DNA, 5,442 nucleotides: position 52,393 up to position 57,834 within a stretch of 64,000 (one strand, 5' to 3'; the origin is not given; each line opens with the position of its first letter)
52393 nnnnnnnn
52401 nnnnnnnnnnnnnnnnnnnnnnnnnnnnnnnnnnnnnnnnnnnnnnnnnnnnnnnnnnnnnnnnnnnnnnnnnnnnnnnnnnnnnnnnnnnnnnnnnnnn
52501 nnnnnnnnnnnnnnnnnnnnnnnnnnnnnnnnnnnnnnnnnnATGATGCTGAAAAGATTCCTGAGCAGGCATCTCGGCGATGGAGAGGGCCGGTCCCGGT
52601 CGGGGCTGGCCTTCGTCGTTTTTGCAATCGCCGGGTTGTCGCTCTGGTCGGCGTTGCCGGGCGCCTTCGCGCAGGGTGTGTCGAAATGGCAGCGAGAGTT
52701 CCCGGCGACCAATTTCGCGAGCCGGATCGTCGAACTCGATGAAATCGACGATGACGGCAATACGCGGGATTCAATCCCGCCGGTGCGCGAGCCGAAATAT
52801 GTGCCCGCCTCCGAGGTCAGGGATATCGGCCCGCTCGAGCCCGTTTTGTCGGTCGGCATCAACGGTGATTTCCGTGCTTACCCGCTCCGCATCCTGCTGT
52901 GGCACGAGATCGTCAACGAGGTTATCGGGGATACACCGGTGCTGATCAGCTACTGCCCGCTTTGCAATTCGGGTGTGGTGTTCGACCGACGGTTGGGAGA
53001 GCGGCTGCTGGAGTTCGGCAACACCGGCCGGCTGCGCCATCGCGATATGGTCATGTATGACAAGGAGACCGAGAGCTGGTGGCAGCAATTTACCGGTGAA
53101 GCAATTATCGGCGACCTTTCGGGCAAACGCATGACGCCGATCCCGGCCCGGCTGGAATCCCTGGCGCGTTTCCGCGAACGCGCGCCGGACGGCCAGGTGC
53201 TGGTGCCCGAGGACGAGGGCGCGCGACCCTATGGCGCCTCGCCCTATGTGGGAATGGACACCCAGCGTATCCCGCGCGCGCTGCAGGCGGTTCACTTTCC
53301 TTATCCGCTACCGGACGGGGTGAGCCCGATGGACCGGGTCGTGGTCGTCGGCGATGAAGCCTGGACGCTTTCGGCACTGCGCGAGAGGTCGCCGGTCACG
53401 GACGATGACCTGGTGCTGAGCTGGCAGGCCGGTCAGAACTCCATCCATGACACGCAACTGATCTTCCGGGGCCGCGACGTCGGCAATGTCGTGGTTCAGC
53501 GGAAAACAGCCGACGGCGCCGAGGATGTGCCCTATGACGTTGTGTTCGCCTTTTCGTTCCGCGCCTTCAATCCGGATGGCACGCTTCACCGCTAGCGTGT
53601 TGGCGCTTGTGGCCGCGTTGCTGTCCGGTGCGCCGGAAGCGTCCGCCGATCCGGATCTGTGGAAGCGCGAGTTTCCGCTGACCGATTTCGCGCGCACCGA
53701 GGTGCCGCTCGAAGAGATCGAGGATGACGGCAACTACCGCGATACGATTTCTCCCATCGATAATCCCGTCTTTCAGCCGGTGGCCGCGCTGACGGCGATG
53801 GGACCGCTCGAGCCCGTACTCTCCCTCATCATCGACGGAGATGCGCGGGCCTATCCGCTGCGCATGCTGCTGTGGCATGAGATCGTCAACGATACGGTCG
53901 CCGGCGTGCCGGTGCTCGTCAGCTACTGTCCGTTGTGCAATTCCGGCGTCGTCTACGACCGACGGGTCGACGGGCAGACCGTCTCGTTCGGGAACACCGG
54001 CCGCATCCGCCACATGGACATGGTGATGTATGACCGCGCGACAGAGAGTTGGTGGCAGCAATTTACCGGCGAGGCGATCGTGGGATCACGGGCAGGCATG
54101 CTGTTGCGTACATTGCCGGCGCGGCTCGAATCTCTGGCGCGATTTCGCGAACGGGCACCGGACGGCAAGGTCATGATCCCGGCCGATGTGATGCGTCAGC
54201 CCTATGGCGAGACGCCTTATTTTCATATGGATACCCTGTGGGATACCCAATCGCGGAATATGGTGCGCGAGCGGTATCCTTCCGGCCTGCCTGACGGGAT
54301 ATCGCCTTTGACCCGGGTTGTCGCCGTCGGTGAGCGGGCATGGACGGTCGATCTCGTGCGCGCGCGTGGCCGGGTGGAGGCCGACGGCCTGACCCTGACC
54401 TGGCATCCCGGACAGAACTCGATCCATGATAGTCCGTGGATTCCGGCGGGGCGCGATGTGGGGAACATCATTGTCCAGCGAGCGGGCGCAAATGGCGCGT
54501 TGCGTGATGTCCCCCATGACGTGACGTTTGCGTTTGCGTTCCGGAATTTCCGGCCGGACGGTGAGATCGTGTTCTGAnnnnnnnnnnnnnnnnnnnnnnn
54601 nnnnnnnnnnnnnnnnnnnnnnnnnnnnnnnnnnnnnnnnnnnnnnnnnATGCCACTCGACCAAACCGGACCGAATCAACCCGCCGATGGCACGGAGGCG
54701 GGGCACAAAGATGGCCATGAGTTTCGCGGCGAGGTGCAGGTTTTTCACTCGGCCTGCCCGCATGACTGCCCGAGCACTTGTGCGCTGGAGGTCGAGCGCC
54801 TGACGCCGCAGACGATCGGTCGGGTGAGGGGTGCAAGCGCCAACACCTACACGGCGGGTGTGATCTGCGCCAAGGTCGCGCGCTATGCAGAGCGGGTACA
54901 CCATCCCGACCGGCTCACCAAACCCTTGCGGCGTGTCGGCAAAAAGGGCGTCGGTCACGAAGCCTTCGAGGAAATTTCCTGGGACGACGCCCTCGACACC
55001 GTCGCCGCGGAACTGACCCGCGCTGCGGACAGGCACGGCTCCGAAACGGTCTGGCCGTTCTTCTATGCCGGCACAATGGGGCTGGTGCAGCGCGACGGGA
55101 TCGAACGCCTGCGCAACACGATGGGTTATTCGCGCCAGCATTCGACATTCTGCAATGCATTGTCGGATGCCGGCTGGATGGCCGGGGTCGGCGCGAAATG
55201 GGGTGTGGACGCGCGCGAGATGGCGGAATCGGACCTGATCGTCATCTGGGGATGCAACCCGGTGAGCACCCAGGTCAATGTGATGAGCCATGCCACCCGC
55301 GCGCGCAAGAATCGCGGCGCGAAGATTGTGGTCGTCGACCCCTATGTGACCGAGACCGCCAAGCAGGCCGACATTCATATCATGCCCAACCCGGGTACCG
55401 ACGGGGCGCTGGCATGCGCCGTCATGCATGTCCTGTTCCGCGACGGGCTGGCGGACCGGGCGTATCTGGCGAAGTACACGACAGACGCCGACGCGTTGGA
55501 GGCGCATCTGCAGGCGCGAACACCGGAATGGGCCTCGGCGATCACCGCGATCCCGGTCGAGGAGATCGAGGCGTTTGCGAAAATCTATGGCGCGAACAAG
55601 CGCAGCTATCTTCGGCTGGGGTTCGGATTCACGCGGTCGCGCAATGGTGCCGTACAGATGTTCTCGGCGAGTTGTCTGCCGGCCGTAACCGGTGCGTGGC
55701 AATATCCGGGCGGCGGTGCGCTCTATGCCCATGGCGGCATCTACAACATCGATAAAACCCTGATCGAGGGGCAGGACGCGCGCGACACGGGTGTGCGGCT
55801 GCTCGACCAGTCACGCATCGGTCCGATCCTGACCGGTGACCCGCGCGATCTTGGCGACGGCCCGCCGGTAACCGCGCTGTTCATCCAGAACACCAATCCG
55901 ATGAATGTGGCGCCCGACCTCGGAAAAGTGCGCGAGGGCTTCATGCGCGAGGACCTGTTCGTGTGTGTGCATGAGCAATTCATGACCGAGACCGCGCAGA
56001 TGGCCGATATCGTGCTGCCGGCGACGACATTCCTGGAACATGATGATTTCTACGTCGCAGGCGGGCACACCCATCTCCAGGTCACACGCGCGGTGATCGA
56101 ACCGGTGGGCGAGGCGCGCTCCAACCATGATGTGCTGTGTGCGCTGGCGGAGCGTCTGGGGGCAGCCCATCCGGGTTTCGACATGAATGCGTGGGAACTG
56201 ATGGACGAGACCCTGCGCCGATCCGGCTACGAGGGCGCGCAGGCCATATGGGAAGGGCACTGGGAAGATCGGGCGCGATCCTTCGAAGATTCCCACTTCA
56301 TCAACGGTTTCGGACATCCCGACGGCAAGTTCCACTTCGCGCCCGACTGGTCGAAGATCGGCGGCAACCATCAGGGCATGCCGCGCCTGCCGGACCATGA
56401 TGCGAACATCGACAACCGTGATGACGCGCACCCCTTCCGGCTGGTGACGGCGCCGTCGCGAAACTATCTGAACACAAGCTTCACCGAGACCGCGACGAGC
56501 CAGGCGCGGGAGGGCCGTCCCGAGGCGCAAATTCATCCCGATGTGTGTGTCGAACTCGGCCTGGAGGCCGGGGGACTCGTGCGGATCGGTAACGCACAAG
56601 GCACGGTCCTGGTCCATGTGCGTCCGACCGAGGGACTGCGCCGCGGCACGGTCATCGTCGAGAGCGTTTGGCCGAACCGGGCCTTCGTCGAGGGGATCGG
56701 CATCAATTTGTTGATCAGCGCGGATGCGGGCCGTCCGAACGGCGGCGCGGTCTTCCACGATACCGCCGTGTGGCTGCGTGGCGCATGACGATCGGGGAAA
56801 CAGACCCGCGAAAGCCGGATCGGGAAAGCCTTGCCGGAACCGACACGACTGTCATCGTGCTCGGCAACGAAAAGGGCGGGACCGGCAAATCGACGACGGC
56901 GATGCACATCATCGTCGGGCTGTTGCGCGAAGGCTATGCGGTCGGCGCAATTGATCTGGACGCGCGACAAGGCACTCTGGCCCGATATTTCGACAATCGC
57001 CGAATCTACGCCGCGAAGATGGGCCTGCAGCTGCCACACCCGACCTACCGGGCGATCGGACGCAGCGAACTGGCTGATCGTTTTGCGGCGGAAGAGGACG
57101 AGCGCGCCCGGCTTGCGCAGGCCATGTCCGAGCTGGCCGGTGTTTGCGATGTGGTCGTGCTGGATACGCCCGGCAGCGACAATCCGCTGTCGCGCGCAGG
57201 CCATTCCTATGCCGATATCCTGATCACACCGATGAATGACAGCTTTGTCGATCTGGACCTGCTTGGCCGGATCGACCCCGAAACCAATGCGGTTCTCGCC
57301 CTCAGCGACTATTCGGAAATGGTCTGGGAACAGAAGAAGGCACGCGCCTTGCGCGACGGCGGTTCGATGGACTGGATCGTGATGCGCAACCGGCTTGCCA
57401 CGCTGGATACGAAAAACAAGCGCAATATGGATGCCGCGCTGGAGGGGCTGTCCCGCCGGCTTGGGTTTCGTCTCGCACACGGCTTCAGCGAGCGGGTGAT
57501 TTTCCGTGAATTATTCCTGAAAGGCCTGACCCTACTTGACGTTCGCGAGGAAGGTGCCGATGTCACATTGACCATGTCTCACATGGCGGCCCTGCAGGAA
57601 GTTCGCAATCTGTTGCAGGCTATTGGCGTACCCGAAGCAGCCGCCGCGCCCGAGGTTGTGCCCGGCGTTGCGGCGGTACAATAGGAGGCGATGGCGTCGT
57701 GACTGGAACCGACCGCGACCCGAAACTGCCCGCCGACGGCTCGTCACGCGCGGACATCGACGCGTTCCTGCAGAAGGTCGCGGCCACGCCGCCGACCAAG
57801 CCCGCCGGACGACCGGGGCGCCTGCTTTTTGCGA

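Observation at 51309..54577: Leader-controlled triple tandem array of secreted DUF3179 paralogues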

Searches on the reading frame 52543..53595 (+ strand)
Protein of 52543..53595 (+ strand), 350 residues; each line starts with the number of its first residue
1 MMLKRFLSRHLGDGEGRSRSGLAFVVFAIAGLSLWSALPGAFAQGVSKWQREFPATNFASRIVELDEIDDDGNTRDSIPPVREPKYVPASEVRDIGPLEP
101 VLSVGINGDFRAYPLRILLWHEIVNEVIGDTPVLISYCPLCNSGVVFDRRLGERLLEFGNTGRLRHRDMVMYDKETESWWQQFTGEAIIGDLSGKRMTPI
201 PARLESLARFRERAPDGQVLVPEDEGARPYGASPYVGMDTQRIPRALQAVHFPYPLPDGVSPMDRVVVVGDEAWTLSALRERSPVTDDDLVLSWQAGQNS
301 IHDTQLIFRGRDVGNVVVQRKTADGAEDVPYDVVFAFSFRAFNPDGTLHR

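Call 3: search_protein_families(library=pfam, proteins=[window:52543-53595:+])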
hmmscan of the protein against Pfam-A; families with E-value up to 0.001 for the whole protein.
window:52543-53595:+ (350 aa): 1 family
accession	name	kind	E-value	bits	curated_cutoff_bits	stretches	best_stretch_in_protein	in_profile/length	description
PF11376.13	DUF3179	-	1.8e-71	241.4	27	1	75-345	1-291/292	Protein of unknown function (DUF3179)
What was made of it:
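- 52543..53595 (+): D2, a secreted DUF3179 paralogue. PF11376 at E 1.8e-71 (call 3).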

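Call 53: search_protein_families(library=pfam, proteins=[window:52543-53595:+], max_evalue=10)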
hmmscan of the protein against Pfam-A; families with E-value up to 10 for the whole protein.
window:52543-53595:+ (350 aa): 1 family
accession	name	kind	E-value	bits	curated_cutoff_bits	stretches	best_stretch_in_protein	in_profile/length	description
PF11376.13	DUF3179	-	1.8e-71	241.4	27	1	75-345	1-291/292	Protein of unknown function (DUF3179)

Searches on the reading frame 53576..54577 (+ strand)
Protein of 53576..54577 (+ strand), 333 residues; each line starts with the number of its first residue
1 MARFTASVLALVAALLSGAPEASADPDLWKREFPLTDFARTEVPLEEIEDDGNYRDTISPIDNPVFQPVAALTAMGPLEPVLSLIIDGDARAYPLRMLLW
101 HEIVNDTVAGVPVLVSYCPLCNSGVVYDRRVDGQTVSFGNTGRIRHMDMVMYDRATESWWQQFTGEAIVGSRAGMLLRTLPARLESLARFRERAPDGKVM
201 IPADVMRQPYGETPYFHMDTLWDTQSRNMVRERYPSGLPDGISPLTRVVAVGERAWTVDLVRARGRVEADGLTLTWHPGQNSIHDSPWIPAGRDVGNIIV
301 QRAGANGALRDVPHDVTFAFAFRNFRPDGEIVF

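Call 3: search_protein_families(library=pfam, proteins=[window:53576-54577:+])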
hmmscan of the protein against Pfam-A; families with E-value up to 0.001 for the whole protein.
window:53576-54577:+ (333 aa): 1 family
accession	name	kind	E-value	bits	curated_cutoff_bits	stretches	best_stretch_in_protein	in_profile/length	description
PF11376.13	DUF3179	-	3.5e-69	233.9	27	1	55-328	1-291/292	Protein of unknown function (DUF3179)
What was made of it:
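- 53576..54577 (+): D3, a secreted DUF3179 paralogue. The alternative start is GTG 53597. PF11376 at E 3.5e-69 (call 3).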

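Call 53: search_protein_families(library=pfam, proteins=[window:53576-54577:+], max_evalue=10)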
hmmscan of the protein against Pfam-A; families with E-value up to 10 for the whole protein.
window:53576-54577:+ (333 aa): 1 family
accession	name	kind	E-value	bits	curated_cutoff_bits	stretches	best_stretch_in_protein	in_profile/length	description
PF11376.13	DUF3179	-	3.5e-69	233.9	27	1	55-328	1-291/292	Protein of unknown function (DUF3179)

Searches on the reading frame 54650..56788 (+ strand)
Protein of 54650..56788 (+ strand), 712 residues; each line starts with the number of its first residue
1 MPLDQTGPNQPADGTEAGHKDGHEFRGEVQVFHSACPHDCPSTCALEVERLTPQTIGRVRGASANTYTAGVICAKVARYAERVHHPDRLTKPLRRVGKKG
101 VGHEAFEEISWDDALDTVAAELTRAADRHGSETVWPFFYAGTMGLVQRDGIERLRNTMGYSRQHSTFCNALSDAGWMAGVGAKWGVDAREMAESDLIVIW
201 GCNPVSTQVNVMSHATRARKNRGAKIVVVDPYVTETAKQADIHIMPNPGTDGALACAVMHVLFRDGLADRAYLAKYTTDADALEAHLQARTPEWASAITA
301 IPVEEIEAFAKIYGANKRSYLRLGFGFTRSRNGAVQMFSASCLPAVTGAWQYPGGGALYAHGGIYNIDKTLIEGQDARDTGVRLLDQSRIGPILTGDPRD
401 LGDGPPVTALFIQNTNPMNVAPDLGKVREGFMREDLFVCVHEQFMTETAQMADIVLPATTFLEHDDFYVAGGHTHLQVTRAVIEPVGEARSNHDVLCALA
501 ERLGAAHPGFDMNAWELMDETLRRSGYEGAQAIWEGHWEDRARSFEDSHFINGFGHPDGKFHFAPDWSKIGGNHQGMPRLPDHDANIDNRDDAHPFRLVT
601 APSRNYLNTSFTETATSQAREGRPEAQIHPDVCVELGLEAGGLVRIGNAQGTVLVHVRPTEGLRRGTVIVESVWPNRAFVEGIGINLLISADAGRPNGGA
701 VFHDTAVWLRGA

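Call 3: search_protein_families(library=pfam, proteins=[window:54650-56788:+])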
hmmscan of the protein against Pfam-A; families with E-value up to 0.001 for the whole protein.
window:54650-56788:+ (712 aa): 3 families
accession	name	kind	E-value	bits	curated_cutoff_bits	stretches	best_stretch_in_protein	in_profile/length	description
PF00384.28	Molybdopterin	-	1.4e-46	159.6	24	1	88-502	1-353/353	Molybdopterin oxidoreductase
PF01568.27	Molydop_binding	-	5.6e-13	49.3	26.8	1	596-702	1-106/110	Molydopterin dinucleotide binding domain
PF04879.21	Molybdop_Fe4S4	-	2.1e-05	24.8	22.7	1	30-85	2-55/55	Molybdopterin oxidoreductase Fe4S4 domain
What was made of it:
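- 54650..56788 (+): Mo-bisPGD oxidoreductase without a Tat signal. It is a neighbour, not a partner. Carries PF04879, PF00384 and PF01568 (call 3).
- Checked: The Mo-bisPGD gene starts 72 nt after D3 (54650) and carries PF04879, PF00384 and PF01568 (call 3).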

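Call 19: search_protein_families(library=ncbifam, proteins=[window:54650-56788:+], max_evalue=0.01)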
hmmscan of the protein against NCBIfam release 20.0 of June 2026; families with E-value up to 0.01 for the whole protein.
window:54650-56788:+ (712 aa): 27 families (the best 25 are shown)
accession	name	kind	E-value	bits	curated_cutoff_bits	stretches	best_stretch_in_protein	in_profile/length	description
TIGR01591.1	Fdh-alpha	equivalog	4.9e-73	246.3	666.25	2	36-362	3-323/672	formate dehydrogenase subunit alpha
TIGR02166.1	dmsA_ynfE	subfamily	2.5e-64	217.7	777.7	2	24-357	37-398/794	DMSO/selenate family reductase complex A subunit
TIGR00509.1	bisC_fam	subfamily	2.6e-57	194.6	1017.55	3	97-360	62-347/772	molybdopterin guanine dinucleotide-containing S/N-oxide reductase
NF047855.1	AssmNtatRedNasC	equivalog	4.8e-56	190.4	1100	2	28-334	17-320/708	assimilatory nitrate reductase catalytic subunit NasC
TIGR03479.1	DMSO_red_II_alp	subfamily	5.1e-53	180.4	984.75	4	73-277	105-307/913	molybdopterin-dependent oxidoreductase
NF012032.0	PRK15488.1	equivalog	8.5e-51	172.8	694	2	21-331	33-336/759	thiosulfate reductase PhsA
NF041885.1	selenate_YnfE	exception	8.9e-45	152.8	1675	2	29-356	46-404/805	selenate/tellurate reductase subunit YnfE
NF041884.1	selenate_YnfF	exception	2.9e-43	147.8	1650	1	30-358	44-399/798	selenate/tellurate reductase subunit YnfF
NF011566.1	PRK14990.1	exception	2.4e-40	138.3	1600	1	28-366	55-426/814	dimethylsulfoxide reductase subunit A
NF041323.1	Nitr_red_NasA_Halo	equivalog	1.8e-36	125.9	1000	2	54-335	18-290/673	assimilatory nitrate reductase NasA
NF011682.0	PRK15102.1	equivalog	8.6e-33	113.4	909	2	192-361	215-401/829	trimethylamine-N-oxide reductase TorA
TIGR02164.1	torA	equivalog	3.7e-29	101.4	1465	2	190-361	209-397/824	trimethylamine-N-oxide reductase TorA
NF041783.2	mnquin_red_QrcB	equivalog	2.8e-28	98.5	440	1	38-505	58-505/695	menaquinone reductase molybdopterin-binding-like subunit QrcB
NF041714.1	arsenate_red_ArrA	equivalog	3e-23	81.9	1600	1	28-279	46-298/848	arsenate respiratory reductase molybdopterin-containing subunit ArrA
NF010055.0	PRK13532.1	equivalog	5.5e-21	74.5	904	2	38-278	48-292/830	nitrate reductase catalytic subunit NapA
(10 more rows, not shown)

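Call 21: search_solved_structures(query=window:54650-56788:+, max_evalue=0.001)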
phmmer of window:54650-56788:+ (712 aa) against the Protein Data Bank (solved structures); distinct sequences matched with E-value up to 0.001: 57.
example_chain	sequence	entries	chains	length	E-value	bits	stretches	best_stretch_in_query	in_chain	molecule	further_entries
9t1s_L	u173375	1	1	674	1e-44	156.1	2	28-358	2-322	formate dehydrogenase (coenzyme F420)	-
7l5i_A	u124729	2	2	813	1.2e-43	152.7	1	102-676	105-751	Trimethylamine-N-oxide reductase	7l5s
1dmr_A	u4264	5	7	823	7.9e-41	143.3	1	101-676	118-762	DMSO REDUCTASE | Dimethyl sulfoxide/trimethylamine N-oxide reductase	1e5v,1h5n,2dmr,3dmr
1e60_A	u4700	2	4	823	1.1e-40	142.8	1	101-676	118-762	Dimethyl sulfoxide/trimethylamine N-oxide reductase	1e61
1dms_A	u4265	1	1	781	1.2e-40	142.7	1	101-678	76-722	DMSO REDUCTASE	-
7qv7_S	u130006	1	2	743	1.9e-40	142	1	33-670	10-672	Hydrogen dependent carbon dioxide reductase subunit FdhF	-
1e18_A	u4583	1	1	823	2.4e-40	141.7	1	101-676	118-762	DMSO REDUCTASE.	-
4dmr_A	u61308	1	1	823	4.2e-40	140.9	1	101-676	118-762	DMSO REDUCTASE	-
1aa6_A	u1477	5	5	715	2.1e-39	138.6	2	35-357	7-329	FORMATE DEHYDROGENASE H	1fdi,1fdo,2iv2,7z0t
7vw6_A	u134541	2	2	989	8.3e-38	133.3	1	34-669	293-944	Formate dehydrogenase | Tungsten-containing formate dehydrogenase alpha subunit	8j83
7e5z_A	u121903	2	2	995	8.6e-38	133.3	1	35-669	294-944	Formate dehydrogenase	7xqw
2vpw_A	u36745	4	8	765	1.3e-37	132.6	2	29-317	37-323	THIOSULFATE REDUCTASE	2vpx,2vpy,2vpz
7bkb_D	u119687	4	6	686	2e-37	132.1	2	34-354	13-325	Formate dehydrogenase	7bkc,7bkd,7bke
1eu1_A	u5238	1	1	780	5.9e-33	117.3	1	101-674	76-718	DIMETHYL SULFOXIDE REDUCTASE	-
2e7z_A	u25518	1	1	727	5.9e-31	110.7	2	36-350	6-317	Acetylene hydratase Ahy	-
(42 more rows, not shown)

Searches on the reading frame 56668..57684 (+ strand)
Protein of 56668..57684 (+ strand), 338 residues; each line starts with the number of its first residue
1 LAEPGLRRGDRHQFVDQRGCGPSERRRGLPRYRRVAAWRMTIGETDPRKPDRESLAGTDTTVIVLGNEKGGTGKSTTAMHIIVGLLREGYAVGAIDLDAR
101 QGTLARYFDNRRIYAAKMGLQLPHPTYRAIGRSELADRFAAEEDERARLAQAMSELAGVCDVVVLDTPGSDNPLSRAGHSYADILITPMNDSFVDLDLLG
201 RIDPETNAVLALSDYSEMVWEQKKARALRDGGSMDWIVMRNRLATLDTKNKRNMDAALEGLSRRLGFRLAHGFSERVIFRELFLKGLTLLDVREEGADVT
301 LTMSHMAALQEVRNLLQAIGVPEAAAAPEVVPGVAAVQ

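Call 3: search_protein_families(library=pfam, proteins=[window:56668-57684:+])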
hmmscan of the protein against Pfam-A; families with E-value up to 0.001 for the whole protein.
window:56668-57684:+ (338 aa): 4 families
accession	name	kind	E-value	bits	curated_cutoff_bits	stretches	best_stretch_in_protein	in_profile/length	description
PF09140.17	MipZ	-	8.4e-107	356.8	20.7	1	62-322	2-261/262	ATPase MipZ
PF13614.12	AAA_31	-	3.2e-10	40.7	27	1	61-101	2-42/177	AAA domain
PF01656.29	CbiA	-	3.1e-07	30.8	25.4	1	63-195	1-54/125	CobQ/CobB/MinD/ParA nucleotide binding domain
PF10609.15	ParA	-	7.2e-06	26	27.1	1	62-100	5-43/246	NUBPL iron-transfer P-loop NTPase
